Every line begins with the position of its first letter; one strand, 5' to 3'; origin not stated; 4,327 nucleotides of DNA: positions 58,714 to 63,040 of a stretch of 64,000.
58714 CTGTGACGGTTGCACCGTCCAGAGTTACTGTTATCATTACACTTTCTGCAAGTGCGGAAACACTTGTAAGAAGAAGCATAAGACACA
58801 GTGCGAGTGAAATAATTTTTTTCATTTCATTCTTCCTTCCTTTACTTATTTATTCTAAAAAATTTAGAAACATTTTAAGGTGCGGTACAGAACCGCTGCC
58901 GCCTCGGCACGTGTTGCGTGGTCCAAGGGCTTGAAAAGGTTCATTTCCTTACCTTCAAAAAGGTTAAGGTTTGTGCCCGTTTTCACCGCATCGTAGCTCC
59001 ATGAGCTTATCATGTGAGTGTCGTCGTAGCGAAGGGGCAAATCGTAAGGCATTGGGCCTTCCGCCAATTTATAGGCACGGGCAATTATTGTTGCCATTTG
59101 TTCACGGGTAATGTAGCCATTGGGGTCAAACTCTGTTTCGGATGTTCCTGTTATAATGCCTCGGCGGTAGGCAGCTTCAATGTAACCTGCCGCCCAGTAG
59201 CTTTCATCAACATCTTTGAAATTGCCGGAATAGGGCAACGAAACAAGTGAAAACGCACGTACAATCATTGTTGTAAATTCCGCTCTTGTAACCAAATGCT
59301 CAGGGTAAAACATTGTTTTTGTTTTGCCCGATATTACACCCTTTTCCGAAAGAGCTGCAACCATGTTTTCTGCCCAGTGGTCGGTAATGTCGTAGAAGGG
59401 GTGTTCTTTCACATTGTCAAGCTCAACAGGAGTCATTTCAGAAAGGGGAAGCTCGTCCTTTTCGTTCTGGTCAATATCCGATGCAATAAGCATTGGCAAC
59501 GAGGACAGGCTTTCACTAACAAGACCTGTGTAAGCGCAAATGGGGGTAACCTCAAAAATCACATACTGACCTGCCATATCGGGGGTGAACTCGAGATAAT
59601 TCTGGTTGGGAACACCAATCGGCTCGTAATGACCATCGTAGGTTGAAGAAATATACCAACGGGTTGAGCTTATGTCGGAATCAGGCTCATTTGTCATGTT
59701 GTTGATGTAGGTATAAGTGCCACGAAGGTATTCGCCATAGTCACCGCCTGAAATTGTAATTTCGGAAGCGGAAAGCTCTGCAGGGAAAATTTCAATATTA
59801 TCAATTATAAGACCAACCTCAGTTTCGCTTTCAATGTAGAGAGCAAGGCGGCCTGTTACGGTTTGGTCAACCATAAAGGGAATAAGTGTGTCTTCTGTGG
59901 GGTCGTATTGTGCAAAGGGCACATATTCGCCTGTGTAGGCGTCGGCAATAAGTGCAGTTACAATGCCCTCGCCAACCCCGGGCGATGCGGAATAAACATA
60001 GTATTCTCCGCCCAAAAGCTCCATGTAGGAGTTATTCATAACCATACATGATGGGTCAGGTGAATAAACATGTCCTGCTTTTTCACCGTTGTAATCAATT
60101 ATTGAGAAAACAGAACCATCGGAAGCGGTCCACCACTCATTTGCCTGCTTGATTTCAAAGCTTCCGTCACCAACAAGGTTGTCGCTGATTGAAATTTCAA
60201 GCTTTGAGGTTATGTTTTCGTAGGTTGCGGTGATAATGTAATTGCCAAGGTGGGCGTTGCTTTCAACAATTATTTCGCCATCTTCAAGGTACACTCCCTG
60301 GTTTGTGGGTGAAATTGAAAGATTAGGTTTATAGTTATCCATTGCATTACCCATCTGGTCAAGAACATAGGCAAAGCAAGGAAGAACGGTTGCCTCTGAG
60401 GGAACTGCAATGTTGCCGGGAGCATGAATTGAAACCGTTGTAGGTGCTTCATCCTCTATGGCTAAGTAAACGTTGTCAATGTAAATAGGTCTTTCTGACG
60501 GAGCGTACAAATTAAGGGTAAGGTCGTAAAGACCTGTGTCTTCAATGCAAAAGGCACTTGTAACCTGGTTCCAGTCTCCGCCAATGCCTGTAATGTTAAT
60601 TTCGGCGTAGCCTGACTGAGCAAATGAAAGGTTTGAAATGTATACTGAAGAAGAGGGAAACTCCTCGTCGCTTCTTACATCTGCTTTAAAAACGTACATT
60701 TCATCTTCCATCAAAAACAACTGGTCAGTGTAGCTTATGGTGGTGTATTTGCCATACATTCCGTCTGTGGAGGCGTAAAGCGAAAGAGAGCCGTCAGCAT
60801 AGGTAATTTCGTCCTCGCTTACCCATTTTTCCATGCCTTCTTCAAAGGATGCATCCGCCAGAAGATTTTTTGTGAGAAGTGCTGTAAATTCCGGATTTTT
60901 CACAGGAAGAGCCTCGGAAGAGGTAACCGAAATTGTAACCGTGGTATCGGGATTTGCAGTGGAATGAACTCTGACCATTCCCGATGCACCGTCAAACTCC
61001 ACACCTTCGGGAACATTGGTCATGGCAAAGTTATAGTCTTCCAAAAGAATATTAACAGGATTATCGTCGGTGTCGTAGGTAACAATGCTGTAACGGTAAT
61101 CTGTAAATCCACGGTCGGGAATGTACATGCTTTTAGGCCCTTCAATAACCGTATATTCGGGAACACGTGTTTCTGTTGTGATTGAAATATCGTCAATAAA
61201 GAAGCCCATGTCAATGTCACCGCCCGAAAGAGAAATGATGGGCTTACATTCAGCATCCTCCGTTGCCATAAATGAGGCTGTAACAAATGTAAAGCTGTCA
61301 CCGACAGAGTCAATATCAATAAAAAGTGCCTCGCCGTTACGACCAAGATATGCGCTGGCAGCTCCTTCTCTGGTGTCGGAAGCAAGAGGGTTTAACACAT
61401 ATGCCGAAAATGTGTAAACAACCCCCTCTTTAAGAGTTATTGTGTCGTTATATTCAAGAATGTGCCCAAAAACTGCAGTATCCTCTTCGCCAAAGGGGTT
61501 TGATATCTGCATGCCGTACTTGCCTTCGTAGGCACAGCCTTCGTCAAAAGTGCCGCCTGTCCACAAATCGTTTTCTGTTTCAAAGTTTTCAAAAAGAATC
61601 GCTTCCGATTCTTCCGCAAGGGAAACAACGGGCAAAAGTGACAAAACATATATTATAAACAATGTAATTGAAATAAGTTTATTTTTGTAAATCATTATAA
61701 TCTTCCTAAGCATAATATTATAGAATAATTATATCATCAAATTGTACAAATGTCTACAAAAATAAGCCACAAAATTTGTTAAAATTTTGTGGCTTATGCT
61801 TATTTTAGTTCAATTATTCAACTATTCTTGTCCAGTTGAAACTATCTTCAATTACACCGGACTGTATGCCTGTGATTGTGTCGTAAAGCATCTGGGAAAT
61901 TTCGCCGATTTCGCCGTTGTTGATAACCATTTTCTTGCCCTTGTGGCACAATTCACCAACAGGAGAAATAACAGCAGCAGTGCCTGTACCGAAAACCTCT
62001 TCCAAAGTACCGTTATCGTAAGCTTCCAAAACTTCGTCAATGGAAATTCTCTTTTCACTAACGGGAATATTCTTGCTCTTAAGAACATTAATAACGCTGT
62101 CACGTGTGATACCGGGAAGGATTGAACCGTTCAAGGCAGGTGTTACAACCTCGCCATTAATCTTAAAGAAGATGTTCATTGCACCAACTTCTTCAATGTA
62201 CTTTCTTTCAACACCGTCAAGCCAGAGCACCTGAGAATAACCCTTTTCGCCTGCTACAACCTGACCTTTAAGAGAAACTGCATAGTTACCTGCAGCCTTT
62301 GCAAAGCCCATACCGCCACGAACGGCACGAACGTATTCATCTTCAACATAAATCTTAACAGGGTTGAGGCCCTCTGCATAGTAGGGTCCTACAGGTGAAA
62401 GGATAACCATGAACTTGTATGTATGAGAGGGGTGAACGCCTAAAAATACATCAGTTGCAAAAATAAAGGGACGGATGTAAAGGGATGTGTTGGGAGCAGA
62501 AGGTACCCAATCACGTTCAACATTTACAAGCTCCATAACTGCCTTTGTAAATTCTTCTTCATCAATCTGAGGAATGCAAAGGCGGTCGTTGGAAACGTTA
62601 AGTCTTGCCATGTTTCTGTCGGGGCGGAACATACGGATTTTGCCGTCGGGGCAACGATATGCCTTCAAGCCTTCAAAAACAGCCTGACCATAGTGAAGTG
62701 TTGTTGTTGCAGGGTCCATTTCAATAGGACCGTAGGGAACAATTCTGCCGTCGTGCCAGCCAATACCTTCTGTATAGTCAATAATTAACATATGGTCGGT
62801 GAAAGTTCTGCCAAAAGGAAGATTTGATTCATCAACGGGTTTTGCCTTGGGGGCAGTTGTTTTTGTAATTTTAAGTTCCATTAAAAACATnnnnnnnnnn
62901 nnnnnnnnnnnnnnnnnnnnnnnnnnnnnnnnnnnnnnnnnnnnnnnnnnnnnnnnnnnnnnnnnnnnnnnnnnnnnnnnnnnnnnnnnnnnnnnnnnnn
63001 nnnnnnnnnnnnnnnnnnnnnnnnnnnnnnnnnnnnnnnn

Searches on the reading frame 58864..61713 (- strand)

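Call 57: search_protein_families(library=pfam, proteins=[window:58864-61713:-])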
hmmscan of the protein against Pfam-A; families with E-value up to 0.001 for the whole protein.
window:58864-61713:- (949 aa): 2 families
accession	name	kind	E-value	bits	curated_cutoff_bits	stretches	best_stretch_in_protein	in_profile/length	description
PF00395.25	SLH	-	8.9e-37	125.3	20.8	3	831-874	1-44/44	S-layer homology domain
PF02018.23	CBM_4_9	-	2.2e-07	31.8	25.9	0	283-402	2-129/136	Carbohydrate binding domain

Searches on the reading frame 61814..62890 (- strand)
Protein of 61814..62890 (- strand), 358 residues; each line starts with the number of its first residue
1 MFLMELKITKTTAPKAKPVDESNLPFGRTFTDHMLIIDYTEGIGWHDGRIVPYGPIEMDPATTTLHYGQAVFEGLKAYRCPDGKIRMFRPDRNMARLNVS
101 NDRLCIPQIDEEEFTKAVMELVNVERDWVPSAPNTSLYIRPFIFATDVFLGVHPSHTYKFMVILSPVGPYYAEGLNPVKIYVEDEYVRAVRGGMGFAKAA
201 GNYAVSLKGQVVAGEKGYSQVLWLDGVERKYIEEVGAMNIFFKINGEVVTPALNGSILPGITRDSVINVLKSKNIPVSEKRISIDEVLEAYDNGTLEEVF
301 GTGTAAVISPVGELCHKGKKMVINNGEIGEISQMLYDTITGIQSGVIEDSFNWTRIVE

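Call 57: search_protein_families(library=pfam, proteins=[window:61814-62890:-])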
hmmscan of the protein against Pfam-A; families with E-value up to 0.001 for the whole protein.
window:61814-62890:- (358 aa): 1 family
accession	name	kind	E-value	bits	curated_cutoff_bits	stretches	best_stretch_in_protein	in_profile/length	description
PF01063.24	Aminotran_4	-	6.6e-30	105.1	28.5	1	71-313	2-222/223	Amino-transferase class IV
